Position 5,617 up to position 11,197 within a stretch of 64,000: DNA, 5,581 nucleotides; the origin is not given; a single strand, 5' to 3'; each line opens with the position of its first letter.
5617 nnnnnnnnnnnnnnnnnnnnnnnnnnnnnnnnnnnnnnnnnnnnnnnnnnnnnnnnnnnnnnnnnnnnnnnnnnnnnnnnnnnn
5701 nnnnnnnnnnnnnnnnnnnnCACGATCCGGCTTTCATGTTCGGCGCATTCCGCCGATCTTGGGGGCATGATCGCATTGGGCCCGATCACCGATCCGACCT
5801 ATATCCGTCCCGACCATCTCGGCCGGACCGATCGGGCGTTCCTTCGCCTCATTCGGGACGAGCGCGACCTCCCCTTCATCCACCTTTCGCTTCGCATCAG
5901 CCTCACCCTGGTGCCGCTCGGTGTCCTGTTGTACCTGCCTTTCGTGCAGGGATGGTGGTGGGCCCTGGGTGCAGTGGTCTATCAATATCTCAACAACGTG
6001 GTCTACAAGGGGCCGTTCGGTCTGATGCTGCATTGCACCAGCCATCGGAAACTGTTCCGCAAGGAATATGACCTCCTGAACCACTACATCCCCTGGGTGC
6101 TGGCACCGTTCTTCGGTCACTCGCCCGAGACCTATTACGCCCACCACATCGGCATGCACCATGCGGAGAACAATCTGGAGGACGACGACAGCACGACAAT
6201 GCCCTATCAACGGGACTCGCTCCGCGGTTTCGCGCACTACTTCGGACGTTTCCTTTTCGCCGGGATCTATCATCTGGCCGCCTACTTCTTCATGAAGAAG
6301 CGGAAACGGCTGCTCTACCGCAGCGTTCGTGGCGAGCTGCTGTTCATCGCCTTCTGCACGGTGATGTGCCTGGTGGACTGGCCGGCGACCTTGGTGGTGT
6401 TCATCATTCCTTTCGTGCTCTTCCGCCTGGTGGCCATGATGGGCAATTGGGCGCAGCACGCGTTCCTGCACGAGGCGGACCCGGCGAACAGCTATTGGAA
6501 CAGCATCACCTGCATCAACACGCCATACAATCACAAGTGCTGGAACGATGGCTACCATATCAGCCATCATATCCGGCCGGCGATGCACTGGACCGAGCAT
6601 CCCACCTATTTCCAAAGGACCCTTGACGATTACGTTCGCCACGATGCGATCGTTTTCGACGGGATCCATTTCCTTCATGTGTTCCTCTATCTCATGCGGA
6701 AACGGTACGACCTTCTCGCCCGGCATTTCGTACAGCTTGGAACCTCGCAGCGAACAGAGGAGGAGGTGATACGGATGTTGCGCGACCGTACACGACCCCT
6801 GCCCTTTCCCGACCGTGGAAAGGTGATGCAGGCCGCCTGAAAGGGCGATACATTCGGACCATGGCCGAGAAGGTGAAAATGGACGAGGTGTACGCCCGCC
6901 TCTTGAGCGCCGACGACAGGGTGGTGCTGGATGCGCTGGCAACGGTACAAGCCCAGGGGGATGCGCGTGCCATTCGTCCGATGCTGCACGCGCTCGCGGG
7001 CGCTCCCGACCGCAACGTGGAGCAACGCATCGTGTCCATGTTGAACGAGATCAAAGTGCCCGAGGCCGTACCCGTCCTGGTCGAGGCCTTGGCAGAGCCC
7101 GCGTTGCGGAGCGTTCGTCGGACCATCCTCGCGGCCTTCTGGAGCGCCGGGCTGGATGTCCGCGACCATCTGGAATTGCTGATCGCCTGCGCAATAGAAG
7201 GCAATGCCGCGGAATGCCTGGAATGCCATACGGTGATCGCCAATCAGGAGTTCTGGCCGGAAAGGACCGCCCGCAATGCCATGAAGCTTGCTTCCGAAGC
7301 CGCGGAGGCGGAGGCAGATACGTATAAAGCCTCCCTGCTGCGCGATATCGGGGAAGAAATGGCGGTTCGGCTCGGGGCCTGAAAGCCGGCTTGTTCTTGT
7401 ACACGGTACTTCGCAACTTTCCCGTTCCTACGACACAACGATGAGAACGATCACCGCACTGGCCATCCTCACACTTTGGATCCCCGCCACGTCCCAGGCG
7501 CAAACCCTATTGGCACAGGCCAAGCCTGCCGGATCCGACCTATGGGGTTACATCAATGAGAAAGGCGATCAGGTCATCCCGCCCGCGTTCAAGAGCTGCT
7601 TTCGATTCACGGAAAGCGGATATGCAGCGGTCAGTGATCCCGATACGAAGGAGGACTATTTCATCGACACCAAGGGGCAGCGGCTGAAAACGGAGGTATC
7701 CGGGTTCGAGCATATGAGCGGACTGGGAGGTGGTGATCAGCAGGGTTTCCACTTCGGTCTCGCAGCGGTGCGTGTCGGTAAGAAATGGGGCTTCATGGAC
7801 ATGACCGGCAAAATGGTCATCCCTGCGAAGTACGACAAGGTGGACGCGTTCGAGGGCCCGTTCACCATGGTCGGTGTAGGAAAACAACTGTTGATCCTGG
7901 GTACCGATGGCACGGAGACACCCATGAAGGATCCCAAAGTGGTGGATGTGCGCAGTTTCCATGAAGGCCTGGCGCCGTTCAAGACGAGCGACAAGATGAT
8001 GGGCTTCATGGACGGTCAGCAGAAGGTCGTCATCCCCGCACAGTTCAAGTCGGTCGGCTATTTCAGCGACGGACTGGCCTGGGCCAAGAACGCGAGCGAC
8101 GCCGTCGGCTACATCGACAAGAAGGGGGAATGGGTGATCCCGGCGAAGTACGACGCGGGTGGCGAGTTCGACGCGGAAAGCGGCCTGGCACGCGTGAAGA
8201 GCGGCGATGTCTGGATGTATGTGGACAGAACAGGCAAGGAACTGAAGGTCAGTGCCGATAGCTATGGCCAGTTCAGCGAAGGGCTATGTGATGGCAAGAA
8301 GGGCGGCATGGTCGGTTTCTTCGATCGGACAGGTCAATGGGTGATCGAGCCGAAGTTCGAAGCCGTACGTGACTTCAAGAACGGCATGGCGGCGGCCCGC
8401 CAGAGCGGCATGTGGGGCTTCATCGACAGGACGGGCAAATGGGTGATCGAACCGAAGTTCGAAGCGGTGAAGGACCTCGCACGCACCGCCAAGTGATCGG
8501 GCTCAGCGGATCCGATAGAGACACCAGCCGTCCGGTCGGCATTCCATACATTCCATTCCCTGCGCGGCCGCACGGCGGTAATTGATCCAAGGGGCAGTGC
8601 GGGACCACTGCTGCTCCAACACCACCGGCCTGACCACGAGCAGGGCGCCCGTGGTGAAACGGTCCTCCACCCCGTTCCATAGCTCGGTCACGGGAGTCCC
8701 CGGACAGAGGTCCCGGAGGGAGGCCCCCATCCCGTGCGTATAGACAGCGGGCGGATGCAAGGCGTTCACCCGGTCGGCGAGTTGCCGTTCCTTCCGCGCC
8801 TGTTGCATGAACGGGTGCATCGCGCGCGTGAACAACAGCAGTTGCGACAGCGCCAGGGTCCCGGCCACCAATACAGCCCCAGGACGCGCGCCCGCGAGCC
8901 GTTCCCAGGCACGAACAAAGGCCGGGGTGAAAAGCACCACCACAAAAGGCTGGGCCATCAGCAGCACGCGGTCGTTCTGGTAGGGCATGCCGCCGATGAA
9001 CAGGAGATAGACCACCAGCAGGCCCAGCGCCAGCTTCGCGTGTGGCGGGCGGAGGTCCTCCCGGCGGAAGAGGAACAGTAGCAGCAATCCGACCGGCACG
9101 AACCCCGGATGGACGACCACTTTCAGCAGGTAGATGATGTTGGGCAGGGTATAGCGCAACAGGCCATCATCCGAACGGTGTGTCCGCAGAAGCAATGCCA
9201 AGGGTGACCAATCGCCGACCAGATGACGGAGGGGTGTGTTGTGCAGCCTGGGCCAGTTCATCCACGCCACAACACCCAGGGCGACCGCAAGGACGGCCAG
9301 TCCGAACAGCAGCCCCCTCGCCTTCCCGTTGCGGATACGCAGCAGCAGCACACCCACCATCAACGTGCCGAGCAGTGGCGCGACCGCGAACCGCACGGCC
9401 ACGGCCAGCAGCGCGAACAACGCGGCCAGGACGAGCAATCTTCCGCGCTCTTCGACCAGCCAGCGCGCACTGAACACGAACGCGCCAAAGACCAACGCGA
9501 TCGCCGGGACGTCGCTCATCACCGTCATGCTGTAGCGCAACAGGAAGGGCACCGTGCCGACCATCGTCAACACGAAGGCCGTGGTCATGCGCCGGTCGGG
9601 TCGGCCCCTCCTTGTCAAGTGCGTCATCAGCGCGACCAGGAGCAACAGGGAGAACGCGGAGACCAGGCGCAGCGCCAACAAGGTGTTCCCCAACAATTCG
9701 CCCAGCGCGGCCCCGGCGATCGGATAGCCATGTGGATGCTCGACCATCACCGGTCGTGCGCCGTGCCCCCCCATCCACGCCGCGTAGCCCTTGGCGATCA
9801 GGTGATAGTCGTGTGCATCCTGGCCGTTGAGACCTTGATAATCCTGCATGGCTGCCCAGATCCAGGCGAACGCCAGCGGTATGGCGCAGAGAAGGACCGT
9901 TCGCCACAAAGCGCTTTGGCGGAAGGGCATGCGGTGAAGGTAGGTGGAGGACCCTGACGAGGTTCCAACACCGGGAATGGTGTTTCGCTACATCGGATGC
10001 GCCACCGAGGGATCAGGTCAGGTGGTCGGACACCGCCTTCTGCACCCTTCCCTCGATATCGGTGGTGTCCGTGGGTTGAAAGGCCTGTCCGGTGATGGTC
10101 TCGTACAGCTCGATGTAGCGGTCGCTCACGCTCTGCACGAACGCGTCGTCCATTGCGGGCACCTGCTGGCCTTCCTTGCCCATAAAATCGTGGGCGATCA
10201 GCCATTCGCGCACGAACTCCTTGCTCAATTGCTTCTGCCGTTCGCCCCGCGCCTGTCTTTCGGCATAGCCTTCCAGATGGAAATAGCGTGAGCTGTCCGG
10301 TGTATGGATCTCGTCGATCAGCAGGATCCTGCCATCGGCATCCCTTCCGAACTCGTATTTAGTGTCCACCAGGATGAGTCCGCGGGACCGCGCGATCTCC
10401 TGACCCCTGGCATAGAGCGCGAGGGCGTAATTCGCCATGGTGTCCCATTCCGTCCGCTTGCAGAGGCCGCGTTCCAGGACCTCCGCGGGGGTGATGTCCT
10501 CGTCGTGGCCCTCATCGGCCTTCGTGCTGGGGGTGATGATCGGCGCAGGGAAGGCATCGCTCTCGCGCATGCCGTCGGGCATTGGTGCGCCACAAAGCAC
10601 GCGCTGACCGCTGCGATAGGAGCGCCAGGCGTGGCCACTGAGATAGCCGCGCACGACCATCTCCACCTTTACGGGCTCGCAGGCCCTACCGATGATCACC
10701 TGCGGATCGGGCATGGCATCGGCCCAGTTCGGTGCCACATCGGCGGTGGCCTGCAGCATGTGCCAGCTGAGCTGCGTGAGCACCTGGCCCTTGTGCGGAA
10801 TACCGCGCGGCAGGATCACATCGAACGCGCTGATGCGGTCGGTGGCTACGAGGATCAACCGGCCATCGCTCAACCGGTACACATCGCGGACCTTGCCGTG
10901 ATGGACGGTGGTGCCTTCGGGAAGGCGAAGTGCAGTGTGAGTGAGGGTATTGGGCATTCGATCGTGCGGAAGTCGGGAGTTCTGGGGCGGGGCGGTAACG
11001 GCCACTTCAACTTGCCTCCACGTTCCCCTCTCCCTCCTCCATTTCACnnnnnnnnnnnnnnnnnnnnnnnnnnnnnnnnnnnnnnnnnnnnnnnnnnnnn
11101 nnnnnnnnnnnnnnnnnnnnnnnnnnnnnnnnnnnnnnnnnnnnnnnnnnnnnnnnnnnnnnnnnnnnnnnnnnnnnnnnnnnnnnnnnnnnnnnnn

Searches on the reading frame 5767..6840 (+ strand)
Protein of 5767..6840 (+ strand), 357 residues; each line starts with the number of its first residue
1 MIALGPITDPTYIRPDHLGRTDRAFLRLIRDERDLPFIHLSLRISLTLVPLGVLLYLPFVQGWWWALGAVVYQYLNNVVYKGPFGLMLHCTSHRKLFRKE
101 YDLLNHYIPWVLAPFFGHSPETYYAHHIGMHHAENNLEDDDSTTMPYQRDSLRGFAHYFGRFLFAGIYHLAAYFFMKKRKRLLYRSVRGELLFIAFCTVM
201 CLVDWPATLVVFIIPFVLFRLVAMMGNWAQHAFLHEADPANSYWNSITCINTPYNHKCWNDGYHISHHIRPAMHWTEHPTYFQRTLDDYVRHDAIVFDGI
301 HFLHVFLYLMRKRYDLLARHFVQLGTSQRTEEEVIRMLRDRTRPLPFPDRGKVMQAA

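Call 21: search_protein_families(library=ncbifam, proteins=[window:5767-6840:+], max_evalue=0.001)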
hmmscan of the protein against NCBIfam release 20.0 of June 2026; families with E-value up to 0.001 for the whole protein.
window:5767-6840:+ (357 aa): 0 families

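Call 35: search_protein_families(library=pfam, proteins=[window:5767-6840:+], max_evalue=0.001)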
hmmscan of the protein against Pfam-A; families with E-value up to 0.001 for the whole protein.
window:5767-6840:+ (357 aa): 1 family
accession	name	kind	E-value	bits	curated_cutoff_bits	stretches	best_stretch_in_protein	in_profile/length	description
PF00487.30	FA_desaturase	-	1.5e-23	84.3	29.7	1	65-294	3-247/253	Fatty acid desaturase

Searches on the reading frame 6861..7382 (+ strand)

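Call 21: search_protein_families(library=ncbifam, proteins=[window:6861-7382:+], max_evalue=0.001)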
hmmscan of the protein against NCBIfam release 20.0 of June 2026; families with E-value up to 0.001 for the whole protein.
window:6861-7382:+ (173 aa): 0 families

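Call 35: search_protein_families(library=pfam, proteins=[window:6861-7382:+], max_evalue=0.001)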
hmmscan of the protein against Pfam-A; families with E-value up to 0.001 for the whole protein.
window:6861-7382:+ (173 aa): 1 family
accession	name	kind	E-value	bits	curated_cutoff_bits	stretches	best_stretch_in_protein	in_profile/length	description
PF13646.12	HEAT_2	-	2.6e-08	34.5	27.7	1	11-92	5-86/88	HEAT repeats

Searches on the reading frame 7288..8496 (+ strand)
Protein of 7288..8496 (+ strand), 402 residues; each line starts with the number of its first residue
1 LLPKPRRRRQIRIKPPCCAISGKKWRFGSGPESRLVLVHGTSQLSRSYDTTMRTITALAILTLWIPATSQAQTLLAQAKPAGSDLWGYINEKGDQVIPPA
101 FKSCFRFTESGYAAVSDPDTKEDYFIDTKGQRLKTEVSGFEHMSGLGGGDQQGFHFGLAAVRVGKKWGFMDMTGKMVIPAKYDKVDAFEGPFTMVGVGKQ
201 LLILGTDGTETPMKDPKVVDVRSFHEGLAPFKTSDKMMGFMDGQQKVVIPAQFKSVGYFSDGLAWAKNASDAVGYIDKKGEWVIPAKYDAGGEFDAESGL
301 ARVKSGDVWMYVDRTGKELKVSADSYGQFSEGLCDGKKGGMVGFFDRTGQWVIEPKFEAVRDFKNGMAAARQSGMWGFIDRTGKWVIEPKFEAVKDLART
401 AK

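Call 21: search_protein_families(library=ncbifam, proteins=[window:7288-8496:+], max_evalue=0.001)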
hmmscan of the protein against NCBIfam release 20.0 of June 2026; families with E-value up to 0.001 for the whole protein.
window:7288-8496:+ (402 aa): 0 families

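Call 35: search_protein_families(library=pfam, proteins=[window:7288-8496:+], max_evalue=0.001)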
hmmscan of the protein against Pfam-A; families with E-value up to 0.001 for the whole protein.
window:7288-8496:+ (402 aa): 1 family
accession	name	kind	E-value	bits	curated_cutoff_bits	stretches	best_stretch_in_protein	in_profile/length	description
PF14903.11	WG_beta_rep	-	5.3e-62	205.9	25.6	6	343-376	2-35/35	WG containing repeat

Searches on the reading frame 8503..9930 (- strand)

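Call 35: search_protein_families(library=pfam, proteins=[window:8503-9930:-], max_evalue=0.001)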
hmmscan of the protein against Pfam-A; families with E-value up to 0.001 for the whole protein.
window:8503-9930:- (475 aa): 0 families

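Call 71: search_protein_families(library=ncbifam, proteins=[window:8503-9930:-], max_evalue=0.001)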
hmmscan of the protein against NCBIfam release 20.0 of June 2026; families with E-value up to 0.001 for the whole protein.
window:8503-9930:- (475 aa): 2 families
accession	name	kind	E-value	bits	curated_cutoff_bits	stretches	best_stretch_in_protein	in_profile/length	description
NF047440.1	LA3751_2_3_fam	subfamily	0.00013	21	200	1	84-226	95-241/460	LA_3751/LA_3752 family putative glycosyltransferase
NF047510.1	LIC_10190_fam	subfamily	0.00036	19.4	100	1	91-216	174-293/424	LIC_10190 family membrane protein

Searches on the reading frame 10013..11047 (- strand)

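Call 35: search_protein_families(library=pfam, proteins=[window:10013-11047:-], max_evalue=0.001)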
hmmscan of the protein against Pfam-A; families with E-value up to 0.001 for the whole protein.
window:10013-11047:- (344 aa): 1 family
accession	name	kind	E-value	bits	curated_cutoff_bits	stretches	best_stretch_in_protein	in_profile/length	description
PF01259.24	SAICAR_synt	-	6.8e-70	235.9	20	1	48-286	2-222/233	SAICAR synthetase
